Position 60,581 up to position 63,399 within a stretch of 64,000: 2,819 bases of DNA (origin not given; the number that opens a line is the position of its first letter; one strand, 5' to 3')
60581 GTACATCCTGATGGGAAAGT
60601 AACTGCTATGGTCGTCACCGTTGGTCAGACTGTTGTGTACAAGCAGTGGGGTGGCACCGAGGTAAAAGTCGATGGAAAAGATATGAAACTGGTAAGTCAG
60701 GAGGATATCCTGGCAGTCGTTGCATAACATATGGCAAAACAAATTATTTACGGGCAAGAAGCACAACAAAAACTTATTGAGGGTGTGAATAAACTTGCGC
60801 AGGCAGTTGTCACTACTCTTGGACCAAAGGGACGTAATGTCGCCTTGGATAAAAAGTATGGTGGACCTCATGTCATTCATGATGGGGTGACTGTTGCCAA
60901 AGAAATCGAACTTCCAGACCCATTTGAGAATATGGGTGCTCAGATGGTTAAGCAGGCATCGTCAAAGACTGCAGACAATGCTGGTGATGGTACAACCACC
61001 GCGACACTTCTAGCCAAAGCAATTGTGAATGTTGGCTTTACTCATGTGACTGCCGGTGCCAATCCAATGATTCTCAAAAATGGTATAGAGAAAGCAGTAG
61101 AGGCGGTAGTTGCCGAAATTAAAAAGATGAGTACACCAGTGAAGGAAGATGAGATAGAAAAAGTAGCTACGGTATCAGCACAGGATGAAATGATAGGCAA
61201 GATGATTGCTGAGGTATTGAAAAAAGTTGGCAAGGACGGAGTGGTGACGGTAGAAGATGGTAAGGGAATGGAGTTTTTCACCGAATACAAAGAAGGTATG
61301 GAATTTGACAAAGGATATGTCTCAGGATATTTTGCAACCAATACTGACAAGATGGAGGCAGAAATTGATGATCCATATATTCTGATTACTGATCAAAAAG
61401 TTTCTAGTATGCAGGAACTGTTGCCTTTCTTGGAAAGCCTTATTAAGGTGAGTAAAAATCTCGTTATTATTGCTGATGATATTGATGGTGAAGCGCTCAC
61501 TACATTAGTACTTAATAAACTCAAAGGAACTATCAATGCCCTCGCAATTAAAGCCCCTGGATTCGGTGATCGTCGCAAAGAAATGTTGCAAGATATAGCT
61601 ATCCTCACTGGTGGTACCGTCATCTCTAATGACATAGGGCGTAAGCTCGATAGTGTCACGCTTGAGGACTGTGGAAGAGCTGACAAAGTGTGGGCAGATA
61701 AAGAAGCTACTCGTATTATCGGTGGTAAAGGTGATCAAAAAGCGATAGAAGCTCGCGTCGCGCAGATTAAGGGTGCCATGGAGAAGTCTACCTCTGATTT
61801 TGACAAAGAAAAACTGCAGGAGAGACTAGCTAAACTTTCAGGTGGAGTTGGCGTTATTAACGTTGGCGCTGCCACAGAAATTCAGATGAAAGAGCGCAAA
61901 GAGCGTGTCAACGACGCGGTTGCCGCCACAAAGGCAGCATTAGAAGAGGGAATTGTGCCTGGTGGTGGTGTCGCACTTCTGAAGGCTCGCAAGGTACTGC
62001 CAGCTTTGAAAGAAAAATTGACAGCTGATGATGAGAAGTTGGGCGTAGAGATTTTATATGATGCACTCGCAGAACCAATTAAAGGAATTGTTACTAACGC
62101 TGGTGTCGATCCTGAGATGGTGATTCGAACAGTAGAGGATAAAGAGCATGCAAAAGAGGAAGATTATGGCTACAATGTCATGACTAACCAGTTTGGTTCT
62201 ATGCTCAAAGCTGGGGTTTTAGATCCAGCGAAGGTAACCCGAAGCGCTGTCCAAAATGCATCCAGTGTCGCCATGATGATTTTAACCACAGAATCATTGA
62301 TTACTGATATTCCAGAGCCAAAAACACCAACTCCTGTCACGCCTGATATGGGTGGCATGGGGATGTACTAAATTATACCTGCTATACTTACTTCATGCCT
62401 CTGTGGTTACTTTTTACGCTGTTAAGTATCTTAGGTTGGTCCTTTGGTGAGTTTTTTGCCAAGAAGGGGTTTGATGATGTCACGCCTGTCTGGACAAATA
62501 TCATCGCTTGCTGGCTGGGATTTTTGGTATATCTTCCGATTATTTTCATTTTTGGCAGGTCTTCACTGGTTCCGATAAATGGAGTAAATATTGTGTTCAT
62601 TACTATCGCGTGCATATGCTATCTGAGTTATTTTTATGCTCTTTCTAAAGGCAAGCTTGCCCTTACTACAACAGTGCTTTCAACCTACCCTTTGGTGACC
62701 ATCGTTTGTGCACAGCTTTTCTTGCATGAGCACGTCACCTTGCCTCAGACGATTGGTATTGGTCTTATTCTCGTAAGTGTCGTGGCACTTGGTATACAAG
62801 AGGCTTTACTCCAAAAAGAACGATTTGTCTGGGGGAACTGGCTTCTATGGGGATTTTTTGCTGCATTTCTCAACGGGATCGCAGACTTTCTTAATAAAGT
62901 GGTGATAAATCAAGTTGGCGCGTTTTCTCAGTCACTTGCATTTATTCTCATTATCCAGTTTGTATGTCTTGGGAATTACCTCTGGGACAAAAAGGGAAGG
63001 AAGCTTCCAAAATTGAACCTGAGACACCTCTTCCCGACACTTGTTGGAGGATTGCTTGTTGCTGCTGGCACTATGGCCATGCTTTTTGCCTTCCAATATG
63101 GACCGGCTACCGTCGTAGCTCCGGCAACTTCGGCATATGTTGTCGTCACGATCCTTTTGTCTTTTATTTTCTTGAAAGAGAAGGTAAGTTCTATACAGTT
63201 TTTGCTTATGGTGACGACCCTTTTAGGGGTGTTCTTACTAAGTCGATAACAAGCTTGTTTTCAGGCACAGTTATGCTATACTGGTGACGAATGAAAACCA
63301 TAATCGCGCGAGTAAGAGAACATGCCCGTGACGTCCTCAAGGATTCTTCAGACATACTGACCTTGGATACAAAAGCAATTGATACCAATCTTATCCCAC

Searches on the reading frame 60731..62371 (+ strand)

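Call 7: search_protein_families(library=pfam, proteins=[window:60731-62371:+], max_evalue=0.001)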
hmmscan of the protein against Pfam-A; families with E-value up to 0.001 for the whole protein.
window:60731-62371:+ (546 aa): 1 family
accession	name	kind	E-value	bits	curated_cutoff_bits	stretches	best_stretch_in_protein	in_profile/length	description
PF00118.29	Cpn60_TCP1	-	1e-74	252.5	34.3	1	22-526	1-488/490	TCP-1/cpn60 chaperonin family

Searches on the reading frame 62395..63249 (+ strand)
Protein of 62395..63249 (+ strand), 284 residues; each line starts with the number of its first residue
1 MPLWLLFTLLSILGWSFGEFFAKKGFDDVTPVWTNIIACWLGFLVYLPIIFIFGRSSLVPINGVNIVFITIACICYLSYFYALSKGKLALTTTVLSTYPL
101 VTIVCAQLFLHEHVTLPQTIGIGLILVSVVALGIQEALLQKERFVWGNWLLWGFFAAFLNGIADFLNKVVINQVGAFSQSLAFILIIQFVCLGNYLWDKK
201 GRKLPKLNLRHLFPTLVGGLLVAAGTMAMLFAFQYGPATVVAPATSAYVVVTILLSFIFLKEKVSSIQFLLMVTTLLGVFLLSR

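Call 7: search_protein_families(library=pfam, proteins=[window:62395-63249:+], max_evalue=0.001)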
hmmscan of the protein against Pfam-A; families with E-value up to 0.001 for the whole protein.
window:62395-63249:+ (284 aa): 3 families
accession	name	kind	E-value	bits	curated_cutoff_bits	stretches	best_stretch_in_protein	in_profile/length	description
PF00892.27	EamA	-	1.5e-33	116.4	28.2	2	3-131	2-132/135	EamA-like transporter family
PF05653.20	Mg_trans_NIPA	-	5.1e-05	23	26.2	1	218-282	55-119/295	Magnesium transporter NIPA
PF03151.22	TPT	-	0.00041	20.3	30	0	158-281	12-134/291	Triose-phosphate Transporter family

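Call 105: find_encoding_contigs(protein=window:62395-63249:+, flank=10000, max_places=1)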
Protein window:62395-63249:+ (284 aa): 6 contigs read that carry it; 1 place shown.
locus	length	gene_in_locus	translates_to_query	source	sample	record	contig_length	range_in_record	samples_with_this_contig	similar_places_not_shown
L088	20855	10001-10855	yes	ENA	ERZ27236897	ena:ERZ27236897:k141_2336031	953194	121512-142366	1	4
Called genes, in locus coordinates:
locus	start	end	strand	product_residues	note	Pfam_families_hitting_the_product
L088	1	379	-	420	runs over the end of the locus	PF00070:Pyr_redox (faint), PF01266:DAO, PF01593:Amino_oxidase, PF07992:Pyr_redox_2 (faint), PF13450:NAD_binding_8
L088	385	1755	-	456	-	PF19077:Big_13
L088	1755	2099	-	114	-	-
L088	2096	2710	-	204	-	PF04350:PilO (weak)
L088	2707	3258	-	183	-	-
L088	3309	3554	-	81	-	PF01649:Ribosomal_S20p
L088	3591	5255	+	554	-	PF03023:MurJ, PF13440:Polysacc_synt_3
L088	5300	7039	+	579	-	PF00009:GTP_EFTU, PF22042:EF-G_D2 (weak), PF03144:GTP_EFTU_D2, PF00679:EFG_C, PF06421:LepA_C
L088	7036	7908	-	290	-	-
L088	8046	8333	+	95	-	PF00166:Cpn10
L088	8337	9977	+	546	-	PF00118:Cpn60_TCP1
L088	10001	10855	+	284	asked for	PF00892:EamA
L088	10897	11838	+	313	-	PF10343:Q_salvage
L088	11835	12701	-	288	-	PF12705:PDDEXK_1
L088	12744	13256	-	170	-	-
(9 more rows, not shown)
